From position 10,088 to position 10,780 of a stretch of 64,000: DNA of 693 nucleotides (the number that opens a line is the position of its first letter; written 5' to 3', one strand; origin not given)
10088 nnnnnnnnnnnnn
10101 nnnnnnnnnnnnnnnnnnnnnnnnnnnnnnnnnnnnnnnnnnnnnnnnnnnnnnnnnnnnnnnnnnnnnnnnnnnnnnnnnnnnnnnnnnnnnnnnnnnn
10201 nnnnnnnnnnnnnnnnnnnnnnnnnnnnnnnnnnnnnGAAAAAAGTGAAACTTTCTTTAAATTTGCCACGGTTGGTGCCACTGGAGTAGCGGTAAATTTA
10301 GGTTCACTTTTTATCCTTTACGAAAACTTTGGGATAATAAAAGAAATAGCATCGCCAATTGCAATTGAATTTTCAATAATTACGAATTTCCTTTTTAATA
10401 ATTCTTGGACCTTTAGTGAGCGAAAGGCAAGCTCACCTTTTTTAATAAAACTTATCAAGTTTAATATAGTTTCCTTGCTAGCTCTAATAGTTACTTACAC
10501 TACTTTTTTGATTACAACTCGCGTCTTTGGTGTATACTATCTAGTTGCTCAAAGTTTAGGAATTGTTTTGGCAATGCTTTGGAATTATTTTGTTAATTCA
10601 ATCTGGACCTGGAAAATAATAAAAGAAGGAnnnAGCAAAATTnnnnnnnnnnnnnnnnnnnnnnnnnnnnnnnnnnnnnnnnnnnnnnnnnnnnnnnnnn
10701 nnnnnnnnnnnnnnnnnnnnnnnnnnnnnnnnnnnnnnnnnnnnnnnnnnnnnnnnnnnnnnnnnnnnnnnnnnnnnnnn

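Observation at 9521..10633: GT2(Dpm1-like)-GtrA fusion: a two-in-one donor synthase and flippase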

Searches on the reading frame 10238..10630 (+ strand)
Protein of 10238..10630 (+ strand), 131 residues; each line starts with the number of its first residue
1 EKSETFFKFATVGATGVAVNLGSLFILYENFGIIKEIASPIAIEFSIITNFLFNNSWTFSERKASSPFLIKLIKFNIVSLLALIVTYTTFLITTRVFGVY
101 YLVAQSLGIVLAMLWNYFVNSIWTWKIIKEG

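Call 69: search_protein_representatives(protein=window:10238-10630:+)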
Query: 131 residues. Proteins with E-value up to 0.001 (for the whole library): 3409; up to 1e-10: 718; up to 1e-30: 0. The best 150 are listed.
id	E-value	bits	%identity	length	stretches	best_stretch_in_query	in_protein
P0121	2.0e-28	115.3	54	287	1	1-126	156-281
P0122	4.1e-28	114.3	47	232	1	4-126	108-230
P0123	1.6e-27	112.4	46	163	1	1-127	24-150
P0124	1.4e-26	109.4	46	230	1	3-126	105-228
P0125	5.3e-26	107.5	46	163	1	2-130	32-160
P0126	9.6e-26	106.7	51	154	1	4-125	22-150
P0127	1.8e-25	105.8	54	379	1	4-127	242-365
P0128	2.3e-25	105.5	55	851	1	4-125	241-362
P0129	4.2e-25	104.6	48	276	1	4-126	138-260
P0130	4.7e-25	104.4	50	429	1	4-128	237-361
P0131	7.1e-25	103.9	52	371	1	3-126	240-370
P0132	2.3e-24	102.2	47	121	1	12-126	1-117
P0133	3.8e-24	101.5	46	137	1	6-126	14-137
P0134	5.4e-24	101.0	49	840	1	2-125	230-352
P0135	9.8e-24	100.2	47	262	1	5-126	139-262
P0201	5.2e-19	84.9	38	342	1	3-127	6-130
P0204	6.6e-19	84.6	41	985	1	6-127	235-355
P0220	1.9e-18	83.1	43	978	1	5-128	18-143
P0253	1.9e-17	79.8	37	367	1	8-128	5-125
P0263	3.6e-17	79.0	41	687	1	8-126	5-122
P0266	4.1e-17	78.8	38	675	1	7-125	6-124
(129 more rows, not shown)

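Call 70: search_protein_families(library=pfam, proteins=[P0128, P0134, P0204, P0220, P0263, P0266, P0253, P0201, P0130, P0123], max_evalue=0.001)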
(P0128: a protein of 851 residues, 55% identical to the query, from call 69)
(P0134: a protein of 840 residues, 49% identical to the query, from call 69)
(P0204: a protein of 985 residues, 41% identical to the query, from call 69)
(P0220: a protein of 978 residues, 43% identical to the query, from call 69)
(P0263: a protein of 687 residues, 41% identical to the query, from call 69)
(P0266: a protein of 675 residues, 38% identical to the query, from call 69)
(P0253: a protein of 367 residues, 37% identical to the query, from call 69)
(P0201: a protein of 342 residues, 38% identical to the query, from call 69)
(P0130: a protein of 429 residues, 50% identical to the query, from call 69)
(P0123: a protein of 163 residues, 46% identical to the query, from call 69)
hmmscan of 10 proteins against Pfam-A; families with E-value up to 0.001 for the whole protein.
P0128 (851 aa): 4 families
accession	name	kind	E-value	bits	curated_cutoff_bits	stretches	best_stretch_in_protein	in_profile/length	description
PF00535.33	Glycos_transf_2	-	8.3e-29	101.1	23.3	1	5-175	2-166/168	Glycosyl transferase family 2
PF04138.20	GtrA_DPMS_TM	-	1.2e-24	87.1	26.1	2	245-333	1-89/117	GtrA/DPMS, transmembrane domain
PF13231.12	PMT_2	-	3.6e-07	31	26.1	1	502-656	2-160/160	Dolichyl-phosphate-mannose-protein mannosyltransferase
PF10111.15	Glyco_tranf_2_2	-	7.7e-05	22.7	27.3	1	5-102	2-96/276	Glycosyltransferase like family 2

P0134 (840 aa): 6 families
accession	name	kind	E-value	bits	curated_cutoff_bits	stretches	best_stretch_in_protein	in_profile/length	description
PF00535.33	Glycos_transf_2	-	1e-32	113.8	23.3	1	5-165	1-162/168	Glycosyl transferase family 2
PF04138.20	GtrA_DPMS_TM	-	3.7e-27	95.3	26.1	1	236-351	1-116/117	GtrA/DPMS, transmembrane domain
PF16192.10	PMT_4TMC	-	5e-14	52.7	32.4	1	647-826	9-194/202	C-terminal four TMM region of protein-O-mannosyltransferase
PF13641.12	Glyco_tranf_2_3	-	1.2e-07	32.4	27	1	3-111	2-119/230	Glycosyltransferase like family 2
PF12804.13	NTP_transf_3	-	7.1e-06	26.7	27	1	19-113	25-121/160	MobA-like NTP transferase domain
PF02366.24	PMT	-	0.00081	19.4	22.7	1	482-602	82-212/245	Dolichyl-phosphate-mannose-protein mannosyltransferase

P0204 (985 aa): 5 families
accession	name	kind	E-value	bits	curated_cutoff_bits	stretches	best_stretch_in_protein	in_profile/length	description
PF04138.20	GtrA_DPMS_TM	-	5.7e-30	104.3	26.1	2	237-352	1-116/117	GtrA/DPMS, transmembrane domain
PF00535.33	Glycos_transf_2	-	2.7e-28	99.4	23.3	1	4-165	1-161/168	Glycosyl transferase family 2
PF16192.10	PMT_4TMC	-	3.9e-08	33.5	32.4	1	663-733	22-86/202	C-terminal four TMM region of protein-O-mannosyltransferase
PF13641.12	Glyco_tranf_2_3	-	6.2e-06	26.8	27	1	3-122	3-129/230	Glycosyltransferase like family 2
PF02366.24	PMT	-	0.00072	19.6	22.7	1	439-591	44-196/245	Dolichyl-phosphate-mannose-protein mannosyltransferase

P0220 (978 aa): 3 families
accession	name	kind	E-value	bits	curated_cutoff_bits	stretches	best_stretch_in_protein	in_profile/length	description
PF00535.33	Glycos_transf_2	-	9.8e-37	126.9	23.3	1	159-321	1-163/168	Glycosyl transferase family 2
PF04138.20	GtrA_DPMS_TM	-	3e-25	89.1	26.1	1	21-140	1-117/117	GtrA/DPMS, transmembrane domain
PF13641.12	Glyco_tranf_2_3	-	1.6e-09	38.6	27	1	156-264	1-111/230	Glycosyltransferase like family 2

P0263 (687 aa): 2 families
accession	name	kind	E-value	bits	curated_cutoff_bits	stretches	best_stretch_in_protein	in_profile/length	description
PF04138.20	GtrA_DPMS_TM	-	5.7e-29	101.1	26.1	2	5-121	1-117/117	GtrA/DPMS, transmembrane domain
PF13231.12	PMT_2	-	2e-11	44.8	26.1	1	253-412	2-154/160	Dolichyl-phosphate-mannose-protein mannosyltransferase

P0266 (675 aa): 3 families
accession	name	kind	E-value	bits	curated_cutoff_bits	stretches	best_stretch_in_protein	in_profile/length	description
PF13231.12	PMT_2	-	6.5e-33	114.6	26.1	1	216-387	1-160/160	Dolichyl-phosphate-mannose-protein mannosyltransferase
PF04138.20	GtrA_DPMS_TM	-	8.6e-26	90.9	26.1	1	7-124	1-117/117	GtrA/DPMS, transmembrane domain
PF02366.24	PMT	-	1.6e-09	38.2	22.7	1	211-386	56-232/245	Dolichyl-phosphate-mannose-protein mannosyltransferase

P0253 (367 aa): 3 families
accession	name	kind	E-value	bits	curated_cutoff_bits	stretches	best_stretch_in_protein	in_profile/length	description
PF00535.33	Glycos_transf_2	-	4.9e-34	118.1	23.3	1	141-303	1-164/168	Glycosyl transferase family 2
PF04138.20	GtrA_DPMS_TM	-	1.7e-24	86.7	26.1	1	5-122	1-117/117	GtrA/DPMS, transmembrane domain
PF13641.12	Glyco_tranf_2_3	-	2e-07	31.7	27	1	140-245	3-111/230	Glycosyltransferase like family 2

P0201 (342 aa): 2 families
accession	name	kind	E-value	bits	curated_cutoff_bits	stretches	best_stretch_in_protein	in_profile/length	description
PF04138.20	GtrA_DPMS_TM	-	6.2e-27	94.6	26.1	2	11-84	1-74/117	GtrA/DPMS, transmembrane domain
PF13231.12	PMT_2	-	5.2e-16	59.7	26.1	1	206-275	1-70/160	Dolichyl-phosphate-mannose-protein mannosyltransferase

P0130 (429 aa): 1 family
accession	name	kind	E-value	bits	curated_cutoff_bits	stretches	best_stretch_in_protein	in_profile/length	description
PF04138.20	GtrA_DPMS_TM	-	2.6e-32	111.9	26.1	2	241-358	1-117/117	GtrA/DPMS, transmembrane domain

P0123 (163 aa): 1 family
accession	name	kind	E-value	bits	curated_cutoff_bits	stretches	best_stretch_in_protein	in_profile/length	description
PF04138.20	GtrA_DPMS_TM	-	6.5e-29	100.9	26.1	1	31-148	1-117/117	GtrA/DPMS, transmembrane domain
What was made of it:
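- The same domain is fused directly to PMT_2 GT-C enzymes that have no synthase (call 70); those already have many TM helices and need no anchor.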
